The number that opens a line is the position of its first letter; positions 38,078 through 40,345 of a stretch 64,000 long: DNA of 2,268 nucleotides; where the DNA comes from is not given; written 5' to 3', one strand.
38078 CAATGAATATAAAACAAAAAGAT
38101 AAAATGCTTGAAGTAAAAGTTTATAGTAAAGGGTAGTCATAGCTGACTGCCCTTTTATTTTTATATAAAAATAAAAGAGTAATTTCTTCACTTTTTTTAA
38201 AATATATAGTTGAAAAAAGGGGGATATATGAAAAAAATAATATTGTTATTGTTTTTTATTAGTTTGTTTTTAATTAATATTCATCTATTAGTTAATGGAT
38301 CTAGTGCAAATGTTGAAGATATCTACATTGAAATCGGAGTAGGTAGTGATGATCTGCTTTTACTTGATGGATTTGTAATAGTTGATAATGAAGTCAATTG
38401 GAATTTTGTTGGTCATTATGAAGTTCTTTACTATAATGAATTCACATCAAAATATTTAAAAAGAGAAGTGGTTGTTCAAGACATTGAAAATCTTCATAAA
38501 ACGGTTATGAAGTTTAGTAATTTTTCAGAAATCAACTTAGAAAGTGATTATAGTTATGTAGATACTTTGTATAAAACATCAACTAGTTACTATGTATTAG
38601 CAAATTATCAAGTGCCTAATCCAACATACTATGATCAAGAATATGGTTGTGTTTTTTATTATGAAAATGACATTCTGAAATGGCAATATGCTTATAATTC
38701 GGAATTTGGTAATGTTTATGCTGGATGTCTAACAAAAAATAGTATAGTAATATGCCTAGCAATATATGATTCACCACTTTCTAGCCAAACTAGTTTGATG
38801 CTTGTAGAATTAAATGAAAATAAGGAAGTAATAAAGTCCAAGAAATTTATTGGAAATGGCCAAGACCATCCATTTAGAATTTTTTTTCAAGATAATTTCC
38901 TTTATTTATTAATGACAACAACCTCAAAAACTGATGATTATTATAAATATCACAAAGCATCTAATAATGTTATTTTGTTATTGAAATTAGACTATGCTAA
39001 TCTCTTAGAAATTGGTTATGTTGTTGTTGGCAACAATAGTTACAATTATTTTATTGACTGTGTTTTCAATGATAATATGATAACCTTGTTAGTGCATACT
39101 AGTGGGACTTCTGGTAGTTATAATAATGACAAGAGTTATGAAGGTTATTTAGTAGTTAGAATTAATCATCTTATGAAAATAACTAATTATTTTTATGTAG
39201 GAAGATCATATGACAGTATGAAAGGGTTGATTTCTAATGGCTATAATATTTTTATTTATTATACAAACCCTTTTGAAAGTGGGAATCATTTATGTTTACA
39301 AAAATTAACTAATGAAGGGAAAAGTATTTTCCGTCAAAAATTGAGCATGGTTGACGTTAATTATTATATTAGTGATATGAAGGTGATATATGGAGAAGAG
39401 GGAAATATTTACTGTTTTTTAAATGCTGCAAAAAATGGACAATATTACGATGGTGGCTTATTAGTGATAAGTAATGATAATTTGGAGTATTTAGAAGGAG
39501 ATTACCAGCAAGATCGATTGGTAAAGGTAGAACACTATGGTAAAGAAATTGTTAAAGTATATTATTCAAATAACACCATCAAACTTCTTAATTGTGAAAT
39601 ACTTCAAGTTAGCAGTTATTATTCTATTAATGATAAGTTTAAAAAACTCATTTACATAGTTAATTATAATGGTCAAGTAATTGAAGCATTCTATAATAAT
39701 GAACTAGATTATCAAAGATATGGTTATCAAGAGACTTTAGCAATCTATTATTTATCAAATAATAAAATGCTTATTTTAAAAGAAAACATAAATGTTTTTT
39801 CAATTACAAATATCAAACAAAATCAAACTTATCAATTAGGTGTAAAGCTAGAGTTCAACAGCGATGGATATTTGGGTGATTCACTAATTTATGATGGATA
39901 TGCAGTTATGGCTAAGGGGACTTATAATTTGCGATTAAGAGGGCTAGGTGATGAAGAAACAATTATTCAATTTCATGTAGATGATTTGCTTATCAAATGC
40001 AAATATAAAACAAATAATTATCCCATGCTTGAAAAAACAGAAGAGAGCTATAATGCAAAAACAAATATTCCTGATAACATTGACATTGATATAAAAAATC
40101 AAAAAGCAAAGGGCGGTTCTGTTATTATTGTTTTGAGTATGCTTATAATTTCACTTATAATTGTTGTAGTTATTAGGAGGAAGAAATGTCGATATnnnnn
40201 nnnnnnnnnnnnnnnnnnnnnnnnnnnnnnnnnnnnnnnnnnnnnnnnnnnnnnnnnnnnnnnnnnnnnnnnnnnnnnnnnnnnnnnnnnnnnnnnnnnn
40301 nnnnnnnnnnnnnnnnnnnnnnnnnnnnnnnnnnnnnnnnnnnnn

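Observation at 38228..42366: Translationally coupled pair of large (656 and 726 aa) paralogous Tyr/Asn-rich surface proteins with C-terminal TM anchors, inserted between ppiB and dnaE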

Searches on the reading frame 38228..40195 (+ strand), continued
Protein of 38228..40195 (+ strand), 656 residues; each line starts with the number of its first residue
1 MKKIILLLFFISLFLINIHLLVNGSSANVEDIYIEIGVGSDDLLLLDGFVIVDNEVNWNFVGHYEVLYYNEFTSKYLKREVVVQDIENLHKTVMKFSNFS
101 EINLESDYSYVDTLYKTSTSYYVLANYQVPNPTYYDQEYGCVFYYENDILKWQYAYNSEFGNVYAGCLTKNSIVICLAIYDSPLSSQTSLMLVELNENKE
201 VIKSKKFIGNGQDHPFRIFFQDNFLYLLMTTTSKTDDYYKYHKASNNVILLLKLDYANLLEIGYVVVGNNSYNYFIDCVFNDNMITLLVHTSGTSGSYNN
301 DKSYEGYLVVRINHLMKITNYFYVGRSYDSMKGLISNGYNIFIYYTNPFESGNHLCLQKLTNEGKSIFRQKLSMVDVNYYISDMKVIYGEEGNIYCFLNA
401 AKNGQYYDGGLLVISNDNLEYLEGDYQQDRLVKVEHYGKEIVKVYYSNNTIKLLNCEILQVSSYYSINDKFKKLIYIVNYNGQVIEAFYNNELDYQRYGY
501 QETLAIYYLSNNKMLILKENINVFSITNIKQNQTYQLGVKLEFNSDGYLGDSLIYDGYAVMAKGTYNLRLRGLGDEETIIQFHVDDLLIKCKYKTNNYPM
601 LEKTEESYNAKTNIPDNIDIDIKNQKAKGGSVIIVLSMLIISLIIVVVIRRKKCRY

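Call 90: find_encoding_contigs(protein=P0011, flank=10000, max_places=1)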
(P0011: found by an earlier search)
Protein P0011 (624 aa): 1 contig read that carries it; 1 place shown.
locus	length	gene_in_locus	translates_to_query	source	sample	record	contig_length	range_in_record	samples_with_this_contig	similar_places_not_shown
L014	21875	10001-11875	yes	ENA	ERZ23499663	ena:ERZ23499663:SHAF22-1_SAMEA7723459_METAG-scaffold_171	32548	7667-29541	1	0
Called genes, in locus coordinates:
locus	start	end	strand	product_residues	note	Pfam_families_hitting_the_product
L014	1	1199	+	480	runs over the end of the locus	PF12773:DZR, PF13240:Zn_Ribbon_1 (faint)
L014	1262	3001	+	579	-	PF00005:ABC_tran, PF02463:SMC_N (faint), PF13555:AAA_29 (faint), PF13304:AAA_21 (faint), PF12848:ABC_tran_Xtn, PF00005:ABC_tran, PF16326:ABC_tran_CTD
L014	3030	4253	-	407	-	PF01546:Peptidase_M20, PF07687:M20_dimer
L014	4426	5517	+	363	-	PF01636:APH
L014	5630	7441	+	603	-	-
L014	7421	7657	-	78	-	PF01809:YidD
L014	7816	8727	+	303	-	PF21106:YtxK_like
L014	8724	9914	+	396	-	PF00871:Acetate_kinase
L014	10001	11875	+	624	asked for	-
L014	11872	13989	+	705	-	-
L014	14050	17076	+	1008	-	PF02811:PHP, PF07733:DNA_pol3_alpha, PF17657:DNA_pol3_finger, PF14579:HHH_6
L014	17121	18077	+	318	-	PF00365:PFK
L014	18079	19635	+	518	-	PF00133:tRNA-synt_1, PF01406:tRNA-synt_1e, PF01921:tRNA-synt_1f (faint), PF09334:tRNA-synt_1g, PF00133:tRNA-synt_1, PF08264:Anticodon_1 (weak), PF19303:Anticodon_3 (weak)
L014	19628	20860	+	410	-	PF00999:Na_H_Exchanger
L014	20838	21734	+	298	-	PF02588:YitT_membrane, PF10035:DUF2179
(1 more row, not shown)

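Call 95: search_protein_families(library=phrogs, proteins=[window:38228-40195:+], max_evalue=0.01)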
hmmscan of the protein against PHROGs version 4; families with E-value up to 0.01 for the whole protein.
window:38228-40195:+ (656 aa): 0 families

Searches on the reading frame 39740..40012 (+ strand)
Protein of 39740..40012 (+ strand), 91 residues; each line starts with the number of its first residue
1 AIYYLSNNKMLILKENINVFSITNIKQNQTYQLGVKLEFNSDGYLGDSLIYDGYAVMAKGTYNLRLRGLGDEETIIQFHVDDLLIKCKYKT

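Call 103: search_protein_families(library=pfam, proteins=[window:39740-40012:+], max_evalue=10)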
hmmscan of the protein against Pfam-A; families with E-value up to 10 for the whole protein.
seq(91 aa): 0 families
